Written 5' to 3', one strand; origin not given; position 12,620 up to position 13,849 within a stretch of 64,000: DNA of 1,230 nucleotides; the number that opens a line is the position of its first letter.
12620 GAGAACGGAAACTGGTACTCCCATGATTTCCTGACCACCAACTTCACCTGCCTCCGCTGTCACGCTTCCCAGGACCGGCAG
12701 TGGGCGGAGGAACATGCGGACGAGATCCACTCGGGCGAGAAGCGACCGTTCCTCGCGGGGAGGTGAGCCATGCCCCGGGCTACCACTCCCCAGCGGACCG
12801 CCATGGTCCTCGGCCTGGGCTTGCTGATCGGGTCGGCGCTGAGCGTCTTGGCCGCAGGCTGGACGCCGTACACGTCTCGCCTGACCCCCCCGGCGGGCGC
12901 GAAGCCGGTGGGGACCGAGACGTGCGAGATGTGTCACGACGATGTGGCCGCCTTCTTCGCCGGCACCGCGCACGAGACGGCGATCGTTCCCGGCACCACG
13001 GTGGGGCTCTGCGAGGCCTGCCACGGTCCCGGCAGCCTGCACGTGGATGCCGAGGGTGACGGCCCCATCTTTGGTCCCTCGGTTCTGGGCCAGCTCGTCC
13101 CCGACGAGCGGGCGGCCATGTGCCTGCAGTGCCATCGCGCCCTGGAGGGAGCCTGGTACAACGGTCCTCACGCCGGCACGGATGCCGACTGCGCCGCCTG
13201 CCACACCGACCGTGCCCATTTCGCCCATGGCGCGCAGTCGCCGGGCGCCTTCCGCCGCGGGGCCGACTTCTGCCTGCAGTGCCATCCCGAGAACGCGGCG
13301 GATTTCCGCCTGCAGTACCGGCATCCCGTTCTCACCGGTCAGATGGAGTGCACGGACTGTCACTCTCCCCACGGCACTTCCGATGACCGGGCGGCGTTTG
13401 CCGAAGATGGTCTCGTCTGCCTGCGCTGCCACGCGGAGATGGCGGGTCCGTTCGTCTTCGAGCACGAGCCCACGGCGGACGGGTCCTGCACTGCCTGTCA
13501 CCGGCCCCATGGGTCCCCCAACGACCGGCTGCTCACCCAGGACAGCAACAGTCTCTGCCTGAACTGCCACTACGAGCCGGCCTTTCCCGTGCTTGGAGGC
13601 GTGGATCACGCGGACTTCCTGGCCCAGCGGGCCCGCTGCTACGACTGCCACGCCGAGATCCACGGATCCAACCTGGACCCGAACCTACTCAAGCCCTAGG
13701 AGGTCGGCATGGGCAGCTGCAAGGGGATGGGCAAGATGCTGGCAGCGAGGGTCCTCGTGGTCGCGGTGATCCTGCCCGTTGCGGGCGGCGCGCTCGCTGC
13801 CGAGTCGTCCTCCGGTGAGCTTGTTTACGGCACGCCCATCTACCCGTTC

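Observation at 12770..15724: MtrA/MtrB-like (PioA/PioB-like) porin-cytochrome pair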

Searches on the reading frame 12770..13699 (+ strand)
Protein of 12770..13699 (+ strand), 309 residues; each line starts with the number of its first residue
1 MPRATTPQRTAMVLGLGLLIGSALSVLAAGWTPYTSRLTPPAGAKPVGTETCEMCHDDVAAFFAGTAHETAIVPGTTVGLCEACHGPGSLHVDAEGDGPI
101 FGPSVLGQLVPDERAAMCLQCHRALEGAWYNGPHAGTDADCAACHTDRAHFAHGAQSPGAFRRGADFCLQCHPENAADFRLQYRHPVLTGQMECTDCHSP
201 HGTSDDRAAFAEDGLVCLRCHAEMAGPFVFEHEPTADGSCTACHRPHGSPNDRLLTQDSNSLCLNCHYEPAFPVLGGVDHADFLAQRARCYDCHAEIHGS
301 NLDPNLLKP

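Call 3: search_protein_families(library=pfam, proteins=[window:12770-13699:+], max_evalue=0.01)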
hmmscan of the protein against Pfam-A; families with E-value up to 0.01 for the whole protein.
window:12770-13699:+ (309 aa): 6 families
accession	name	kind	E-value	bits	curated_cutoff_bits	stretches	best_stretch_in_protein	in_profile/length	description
PF09699.15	Paired_CXXCH_1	-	4.2e-31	106.8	20.6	3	232-269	1-38/41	Doubled CXXCH motif (Paired_CXXCH_1)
PF14522.11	Cytochrome_C7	-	3.9e-12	46.2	24.8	2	186-245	6-67/67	Cytochrome c7 and related cytochrome c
PF14537.11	Cytochrom_c3_2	-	1.2e-09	39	25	2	134-221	2-78/79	Cytochrome c3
PF22678.1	Cytochrom_c_NrfB-like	-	1.6e-05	25.7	27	1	164-214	32-81/89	Cytochrome c-type protein NrfB-like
PF03264.19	Cytochrom_NNT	-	0.0019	18.4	24.1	0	165-204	36-78/174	NapC/NirT cytochrome c family, N-terminal region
PF02085.21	Cytochrom_CIII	-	0.0072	17.1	22.9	0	226-299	19-87/101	Class III cytochrome C family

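Call 4: search_protein_families(library=ncbifam, proteins=[window:12770-13699:+], max_evalue=0.01)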
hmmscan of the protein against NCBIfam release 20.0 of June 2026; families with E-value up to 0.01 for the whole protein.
window:12770-13699:+ (309 aa): 8 families
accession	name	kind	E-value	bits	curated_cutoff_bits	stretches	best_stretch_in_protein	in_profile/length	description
TIGR03508.1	decahem_SO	subfamily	6.1e-58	196.3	192.2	1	48-303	1-257/258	DmsE family decaheme c-type cytochrome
NF041028.1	decahem_GSU2203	exception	6.5e-55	186.6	325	1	38-302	25-303/317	GSU2203 family decaheme c-type cytochrome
TIGR01905.1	paired_CXXCH_1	subfamily_domain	5.4e-28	96.6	25.2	2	232-269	1-38/41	doubled CXXCH domain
TIGR03153.1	cytochr_NrfH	equivalog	8.3e-13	48.6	134.2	1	163-214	26-75/138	cytochrome c nitrite reductase small subunit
NF008659.0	PRK11659.1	equivalog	6.6e-06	25.9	184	0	50-146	47-143/188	cytochrome c nitrite reductase pentaheme subunit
NF041198.1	UshA_like_PCGU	equivalog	4.4e-05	22.3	275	1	81-123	475-509/519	UshA-like (seleno)protein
TIGR03146.1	cyt_nit_nrfB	equivalog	0.00038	20.7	166.6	1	165-224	84-144/145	cytochrome c nitrite reductase pentaheme subunit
NF045722.1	c3_cytochr_TmcA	equivalog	0.0021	17.9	114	1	217-270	60-113/125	acidic tetraheme cytochrome c3 TmcA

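Call 7: search_solved_structures(query=window:12770-13699:+, max_evalue=0.001, show_alignments=1)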
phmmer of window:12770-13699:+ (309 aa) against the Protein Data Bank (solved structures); distinct sequences matched with E-value up to 0.001: 2.
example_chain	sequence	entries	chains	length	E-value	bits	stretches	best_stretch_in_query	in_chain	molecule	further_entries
6r2q_A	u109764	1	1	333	1.4e-36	129.7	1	44-302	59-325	Cystathionine beta-synthase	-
6qvm_A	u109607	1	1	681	2.6e-06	30.2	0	78-175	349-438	Multiheme cytochrome cf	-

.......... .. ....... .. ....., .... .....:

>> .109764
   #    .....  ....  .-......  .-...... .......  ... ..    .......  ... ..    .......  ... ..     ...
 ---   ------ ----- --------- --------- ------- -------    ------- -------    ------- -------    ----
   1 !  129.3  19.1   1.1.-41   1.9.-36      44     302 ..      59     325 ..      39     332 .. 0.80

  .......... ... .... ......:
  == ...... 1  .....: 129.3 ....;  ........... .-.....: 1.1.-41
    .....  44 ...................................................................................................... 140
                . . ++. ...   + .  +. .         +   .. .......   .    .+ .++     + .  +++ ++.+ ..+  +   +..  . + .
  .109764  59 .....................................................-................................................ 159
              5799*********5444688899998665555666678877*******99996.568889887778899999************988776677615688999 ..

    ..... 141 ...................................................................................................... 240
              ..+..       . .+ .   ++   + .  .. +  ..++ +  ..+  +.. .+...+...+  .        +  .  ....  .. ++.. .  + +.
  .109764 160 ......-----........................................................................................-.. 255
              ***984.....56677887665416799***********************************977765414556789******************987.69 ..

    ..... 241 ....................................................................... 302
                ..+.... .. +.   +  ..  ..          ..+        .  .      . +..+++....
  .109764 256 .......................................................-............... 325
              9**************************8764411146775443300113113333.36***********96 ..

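Call 29: list_cluster_members(proteins=[P0001, window:12770-13699:+, window:11582-12766:+, window:15930-17906:+, window:18075-21152:+])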
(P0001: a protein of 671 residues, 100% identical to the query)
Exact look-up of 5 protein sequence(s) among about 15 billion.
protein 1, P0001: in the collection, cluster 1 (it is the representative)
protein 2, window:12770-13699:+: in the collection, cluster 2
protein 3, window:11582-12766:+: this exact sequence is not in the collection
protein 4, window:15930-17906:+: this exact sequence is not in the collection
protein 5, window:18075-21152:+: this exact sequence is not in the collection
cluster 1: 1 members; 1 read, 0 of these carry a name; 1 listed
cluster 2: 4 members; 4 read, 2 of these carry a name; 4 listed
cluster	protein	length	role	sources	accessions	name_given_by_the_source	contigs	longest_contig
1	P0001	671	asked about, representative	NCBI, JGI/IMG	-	-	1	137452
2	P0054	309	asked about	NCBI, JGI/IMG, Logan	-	-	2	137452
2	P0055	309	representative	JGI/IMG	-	DmsE family decaheme c-type cytochrome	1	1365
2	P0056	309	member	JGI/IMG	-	DmsE family decaheme c-type cytochrome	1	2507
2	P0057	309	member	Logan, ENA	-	-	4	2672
